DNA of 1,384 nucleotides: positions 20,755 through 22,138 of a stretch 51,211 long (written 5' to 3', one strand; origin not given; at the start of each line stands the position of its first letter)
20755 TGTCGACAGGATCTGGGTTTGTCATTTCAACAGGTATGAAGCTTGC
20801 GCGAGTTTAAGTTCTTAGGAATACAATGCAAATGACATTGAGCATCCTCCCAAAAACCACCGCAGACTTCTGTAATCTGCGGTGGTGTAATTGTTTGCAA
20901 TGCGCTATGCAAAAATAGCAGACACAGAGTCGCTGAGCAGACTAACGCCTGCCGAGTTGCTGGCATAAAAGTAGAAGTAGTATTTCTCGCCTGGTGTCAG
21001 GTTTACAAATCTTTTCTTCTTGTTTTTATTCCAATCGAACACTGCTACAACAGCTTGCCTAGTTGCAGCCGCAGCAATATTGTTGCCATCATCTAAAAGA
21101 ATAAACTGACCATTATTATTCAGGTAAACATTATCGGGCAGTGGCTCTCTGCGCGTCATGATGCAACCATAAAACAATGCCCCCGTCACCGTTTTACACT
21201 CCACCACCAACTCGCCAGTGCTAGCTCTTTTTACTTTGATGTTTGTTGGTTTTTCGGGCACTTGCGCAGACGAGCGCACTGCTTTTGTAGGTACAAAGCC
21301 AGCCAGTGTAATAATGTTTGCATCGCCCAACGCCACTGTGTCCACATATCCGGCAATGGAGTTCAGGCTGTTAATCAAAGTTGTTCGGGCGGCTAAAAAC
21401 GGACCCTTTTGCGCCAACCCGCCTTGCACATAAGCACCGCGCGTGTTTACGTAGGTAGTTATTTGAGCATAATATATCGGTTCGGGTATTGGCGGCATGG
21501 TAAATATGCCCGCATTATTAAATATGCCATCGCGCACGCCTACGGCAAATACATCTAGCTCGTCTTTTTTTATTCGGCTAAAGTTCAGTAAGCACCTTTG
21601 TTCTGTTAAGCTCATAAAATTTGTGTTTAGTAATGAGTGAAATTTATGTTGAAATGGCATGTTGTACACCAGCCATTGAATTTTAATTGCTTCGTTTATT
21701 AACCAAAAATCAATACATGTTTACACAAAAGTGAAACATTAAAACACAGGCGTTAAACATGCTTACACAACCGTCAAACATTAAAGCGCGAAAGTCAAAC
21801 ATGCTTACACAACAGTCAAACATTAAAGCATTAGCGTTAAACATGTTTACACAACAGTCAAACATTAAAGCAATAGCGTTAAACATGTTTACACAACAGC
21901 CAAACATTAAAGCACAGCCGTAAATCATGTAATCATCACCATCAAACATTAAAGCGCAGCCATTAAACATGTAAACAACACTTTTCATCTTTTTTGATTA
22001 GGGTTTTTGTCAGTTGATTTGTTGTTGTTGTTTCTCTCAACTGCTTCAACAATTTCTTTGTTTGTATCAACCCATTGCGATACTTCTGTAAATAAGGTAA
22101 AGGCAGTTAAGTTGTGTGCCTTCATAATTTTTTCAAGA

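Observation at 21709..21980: Thirteen exactly 21-bp-phased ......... sites fill the whole gap between an XRE regulator and the next gene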

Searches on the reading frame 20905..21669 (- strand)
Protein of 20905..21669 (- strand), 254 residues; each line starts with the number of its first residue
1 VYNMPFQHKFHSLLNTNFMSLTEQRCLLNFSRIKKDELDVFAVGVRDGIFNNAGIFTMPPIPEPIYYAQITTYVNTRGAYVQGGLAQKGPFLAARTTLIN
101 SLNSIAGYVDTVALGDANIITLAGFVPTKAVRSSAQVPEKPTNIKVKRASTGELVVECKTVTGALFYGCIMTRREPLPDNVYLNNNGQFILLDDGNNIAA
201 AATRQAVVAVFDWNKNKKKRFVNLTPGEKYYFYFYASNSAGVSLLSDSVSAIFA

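Call 6: search_protein_families(library=pfam, proteins=[window:20905-21669:-], max_evalue=0.01)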
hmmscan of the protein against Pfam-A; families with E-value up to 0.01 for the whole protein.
window:20905-21669:- (254 aa): 0 families

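Call 7: search_protein_families(library=ncbifam, proteins=[window:20905-21669:-], max_evalue=0.01)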
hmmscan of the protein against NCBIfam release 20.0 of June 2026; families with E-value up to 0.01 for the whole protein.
window:20905-21669:- (254 aa): 0 families

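Call 59: search_protein_families(library=pfam, proteins=[L017:2075-2326:+, L019:2070-2393:-, L020:2165-2488:-, L028:1773-2120:-, L022:1567-2298:+, L031:275-625:+, L027:1781-2227:-, L021:1770-2291:+, L019:3890-5143:+, L023:1654-2376:-], max_evalue=0.01)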
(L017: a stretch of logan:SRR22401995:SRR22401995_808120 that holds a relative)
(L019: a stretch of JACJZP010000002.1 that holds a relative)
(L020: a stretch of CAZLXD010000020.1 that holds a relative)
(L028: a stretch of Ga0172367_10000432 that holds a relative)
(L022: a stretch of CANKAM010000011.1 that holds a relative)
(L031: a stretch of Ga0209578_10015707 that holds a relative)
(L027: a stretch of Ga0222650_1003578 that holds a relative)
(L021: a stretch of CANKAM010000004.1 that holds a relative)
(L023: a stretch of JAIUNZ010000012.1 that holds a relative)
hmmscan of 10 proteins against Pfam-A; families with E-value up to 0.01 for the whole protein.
L017:2075-2326:+ (83 aa): 1 family
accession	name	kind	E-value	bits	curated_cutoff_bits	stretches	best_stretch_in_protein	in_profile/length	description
PF13744.12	HTH_37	-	0.0019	18.4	27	1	18-67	30-80/80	Helix-turn-helix domain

L019:2070-2393:- (107 aa): 1 family
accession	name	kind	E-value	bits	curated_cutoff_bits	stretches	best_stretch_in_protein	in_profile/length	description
PF00196.25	GerE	-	0.00034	20.6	23.5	1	26-67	7-48/57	Bacterial regulatory proteins, luxR family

L020:2165-2488:- (107 aa): 2 families
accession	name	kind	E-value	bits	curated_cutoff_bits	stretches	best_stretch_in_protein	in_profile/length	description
PF01381.28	HTH_3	-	1.3e-06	28.8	23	1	16-66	1-51/55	Helix-turn-helix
PF13560.12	HTH_31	-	0.00076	20.2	27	1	17-63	7-54/64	Helix-turn-helix domain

L028:1773-2120:- (115 aa): 3 families
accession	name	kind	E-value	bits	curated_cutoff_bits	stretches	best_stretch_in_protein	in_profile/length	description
PF00196.25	GerE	-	5.9e-10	39.1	23.5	1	27-80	3-56/57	Bacterial regulatory proteins, luxR family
PF08281.18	Sigma70_r4_2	-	2.9e-07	30.5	25.7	1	26-69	10-54/54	Sigma-70, region 4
PF04967.18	HTH_10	-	0.0099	16.1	23.1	0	43-69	25-51/53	HTH DNA binding domain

L022:1567-2298:+ (243 aa): 1 family
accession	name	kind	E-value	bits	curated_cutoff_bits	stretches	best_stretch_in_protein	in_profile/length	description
PF00196.25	GerE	-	3.3e-12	46.3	23.5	1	176-220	2-46/57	Bacterial regulatory proteins, luxR family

L031:275-625:+ (116 aa): 1 family
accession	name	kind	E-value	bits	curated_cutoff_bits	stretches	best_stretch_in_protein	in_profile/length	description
PF04397.21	LytTR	-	1.6e-06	28.7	22.6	1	26-115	9-97/98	LytTr DNA-binding domain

L027:1781-2227:- (148 aa): 0 families

L021:1770-2291:+ (173 aa): 1 family
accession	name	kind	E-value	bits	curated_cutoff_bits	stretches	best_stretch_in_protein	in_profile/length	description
PF04397.21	LytTR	-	7.1e-10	39.4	22.6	1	70-168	4-97/98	LytTr DNA-binding domain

L019:3890-5143:+ (417 aa): 3 families
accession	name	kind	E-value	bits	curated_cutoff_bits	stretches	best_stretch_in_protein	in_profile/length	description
PF00589.27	Phage_integrase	-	3.3e-42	144.6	27.1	1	230-388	5-171/172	Phage integrase family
PF13495.12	Phage_int_SAM_4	-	5.1e-15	56.1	27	1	131-208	4-81/85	Phage integrase, N-terminal SAM-like domain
PF22306.1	PAV1-137_bromodom-like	-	0.0042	17.5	27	1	186-269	28-110/115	PAV1-137, bromodomain-like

L023:1654-2376:- (240 aa): 1 family
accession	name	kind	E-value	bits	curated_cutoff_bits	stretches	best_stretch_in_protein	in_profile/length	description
PF00588.24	SpoU_methylase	-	7.6e-35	120.5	29.7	1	51-189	2-141/142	SpoU rRNA Methylase family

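Call 60: search_protein_families(library=phrogs, proteins=[P0005], max_evalue=0.1)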
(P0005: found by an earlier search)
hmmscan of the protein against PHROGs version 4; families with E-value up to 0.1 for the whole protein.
P0005 (236 aa): 1 family
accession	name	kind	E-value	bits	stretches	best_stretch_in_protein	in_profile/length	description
phrog_6977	-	tail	7.6e-06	26.5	1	187-233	197-240/284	minor tail protein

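Call 61: search_protein_families(library=padloc, proteins=[P0005], max_evalue=0.1)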
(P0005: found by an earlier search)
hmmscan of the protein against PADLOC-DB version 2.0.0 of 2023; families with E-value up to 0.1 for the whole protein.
P0005 (236 aa): 0 families

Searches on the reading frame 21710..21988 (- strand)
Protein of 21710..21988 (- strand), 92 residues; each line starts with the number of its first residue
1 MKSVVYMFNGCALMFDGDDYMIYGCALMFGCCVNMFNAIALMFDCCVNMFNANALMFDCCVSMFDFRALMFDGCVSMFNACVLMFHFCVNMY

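Call 6: search_protein_families(library=pfam, proteins=[window:21710-21988:-], max_evalue=0.01)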
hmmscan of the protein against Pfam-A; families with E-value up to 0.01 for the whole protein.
window:21710-21988:- (92 aa): 0 families

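Call 7: search_protein_families(library=ncbifam, proteins=[window:21710-21988:-], max_evalue=0.01)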
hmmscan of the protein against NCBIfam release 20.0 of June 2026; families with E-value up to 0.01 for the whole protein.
window:21710-21988:- (92 aa): 0 families

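Call 12: find_homologous_proteins(query=window:21713-21988:-, max_evalue=0.1)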
Query seq(92 aa): 3 candidates shared short words with the query, none scored E <= 0.1.
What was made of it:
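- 21710..21988 (-): Stop-free frame through the array (92 codons, ATG overlapping the XRE stop as ATGA). Probably not a conserved peptide gene. At most it is a translated spacer or uORF. No homologues (call 12).
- Tried and rejected: A search of the 92-aa ORF returned nothing (call 12).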

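Call 59: search_protein_families(library=pfam, proteins=[L017:2075-2326:+, L019:2070-2393:-, L020:2165-2488:-, L028:1773-2120:-, L022:1567-2298:+, L031:275-625:+, L027:1781-2227:-, L021:1770-2291:+, L019:3890-5143:+, L023:1654-2376:-], max_evalue=0.01)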
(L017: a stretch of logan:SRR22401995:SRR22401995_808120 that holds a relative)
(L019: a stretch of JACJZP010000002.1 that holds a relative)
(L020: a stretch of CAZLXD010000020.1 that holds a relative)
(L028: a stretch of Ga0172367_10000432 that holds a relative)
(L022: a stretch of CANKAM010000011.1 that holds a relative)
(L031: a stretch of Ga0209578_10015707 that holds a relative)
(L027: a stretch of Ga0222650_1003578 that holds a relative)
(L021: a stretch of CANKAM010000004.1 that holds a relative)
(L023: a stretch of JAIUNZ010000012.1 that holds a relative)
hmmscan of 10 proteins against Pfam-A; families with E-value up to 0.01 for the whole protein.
L017:2075-2326:+ (83 aa): 1 family
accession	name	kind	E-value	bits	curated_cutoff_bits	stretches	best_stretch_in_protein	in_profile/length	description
PF13744.12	HTH_37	-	0.0019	18.4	27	1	18-67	30-80/80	Helix-turn-helix domain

L019:2070-2393:- (107 aa): 1 family
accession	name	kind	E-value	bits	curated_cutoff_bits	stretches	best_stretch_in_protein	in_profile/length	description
PF00196.25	GerE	-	0.00034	20.6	23.5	1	26-67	7-48/57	Bacterial regulatory proteins, luxR family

L020:2165-2488:- (107 aa): 2 families
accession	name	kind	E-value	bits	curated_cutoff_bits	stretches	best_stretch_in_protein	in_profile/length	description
PF01381.28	HTH_3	-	1.3e-06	28.8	23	1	16-66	1-51/55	Helix-turn-helix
PF13560.12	HTH_31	-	0.00076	20.2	27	1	17-63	7-54/64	Helix-turn-helix domain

L028:1773-2120:- (115 aa): 3 families
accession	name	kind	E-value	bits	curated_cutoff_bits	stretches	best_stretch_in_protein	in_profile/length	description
PF00196.25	GerE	-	5.9e-10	39.1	23.5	1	27-80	3-56/57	Bacterial regulatory proteins, luxR family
PF08281.18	Sigma70_r4_2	-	2.9e-07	30.5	25.7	1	26-69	10-54/54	Sigma-70, region 4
PF04967.18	HTH_10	-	0.0099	16.1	23.1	0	43-69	25-51/53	HTH DNA binding domain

L022:1567-2298:+ (243 aa): 1 family
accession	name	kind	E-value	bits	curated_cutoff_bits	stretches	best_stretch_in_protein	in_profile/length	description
PF00196.25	GerE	-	3.3e-12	46.3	23.5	1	176-220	2-46/57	Bacterial regulatory proteins, luxR family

L031:275-625:+ (116 aa): 1 family
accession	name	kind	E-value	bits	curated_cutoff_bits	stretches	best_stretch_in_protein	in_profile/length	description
PF04397.21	LytTR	-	1.6e-06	28.7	22.6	1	26-115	9-97/98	LytTr DNA-binding domain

L027:1781-2227:- (148 aa): 0 families

L021:1770-2291:+ (173 aa): 1 family
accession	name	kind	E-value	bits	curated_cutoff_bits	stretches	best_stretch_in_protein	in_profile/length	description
PF04397.21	LytTR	-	7.1e-10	39.4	22.6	1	70-168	4-97/98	LytTr DNA-binding domain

L019:3890-5143:+ (417 aa): 3 families
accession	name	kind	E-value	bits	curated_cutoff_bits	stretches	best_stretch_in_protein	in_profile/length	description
PF00589.27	Phage_integrase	-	3.3e-42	144.6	27.1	1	230-388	5-171/172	Phage integrase family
PF13495.12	Phage_int_SAM_4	-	5.1e-15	56.1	27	1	131-208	4-81/85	Phage integrase, N-terminal SAM-like domain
PF22306.1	PAV1-137_bromodom-like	-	0.0042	17.5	27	1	186-269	28-110/115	PAV1-137, bromodomain-like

L023:1654-2376:- (240 aa): 1 family
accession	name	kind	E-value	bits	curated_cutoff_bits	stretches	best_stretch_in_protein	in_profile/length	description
PF00588.24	SpoU_methylase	-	7.6e-35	120.5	29.7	1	51-189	2-141/142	SpoU rRNA Methylase family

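Call 60: search_protein_families(library=phrogs, proteins=[P0005, window:21710-21988:-], max_evalue=0.1)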
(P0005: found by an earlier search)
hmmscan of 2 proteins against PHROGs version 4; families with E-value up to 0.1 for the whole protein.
P0005 (236 aa): 1 family
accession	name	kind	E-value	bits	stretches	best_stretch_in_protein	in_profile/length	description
phrog_6977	-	tail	7.6e-06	26.5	1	187-233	197-240/284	minor tail protein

window:21710-21988:- (92 aa): 0 families
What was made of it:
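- The peptide has no homologues and no family match (calls 6, 7, 12, 60).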

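Call 61: search_protein_families(library=padloc, proteins=[P0005, window:21710-21988:-], max_evalue=0.1)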
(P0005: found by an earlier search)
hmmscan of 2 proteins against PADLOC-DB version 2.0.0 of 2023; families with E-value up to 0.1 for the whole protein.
P0005 (236 aa): 0 families

window:21710-21988:- (92 aa): 0 families
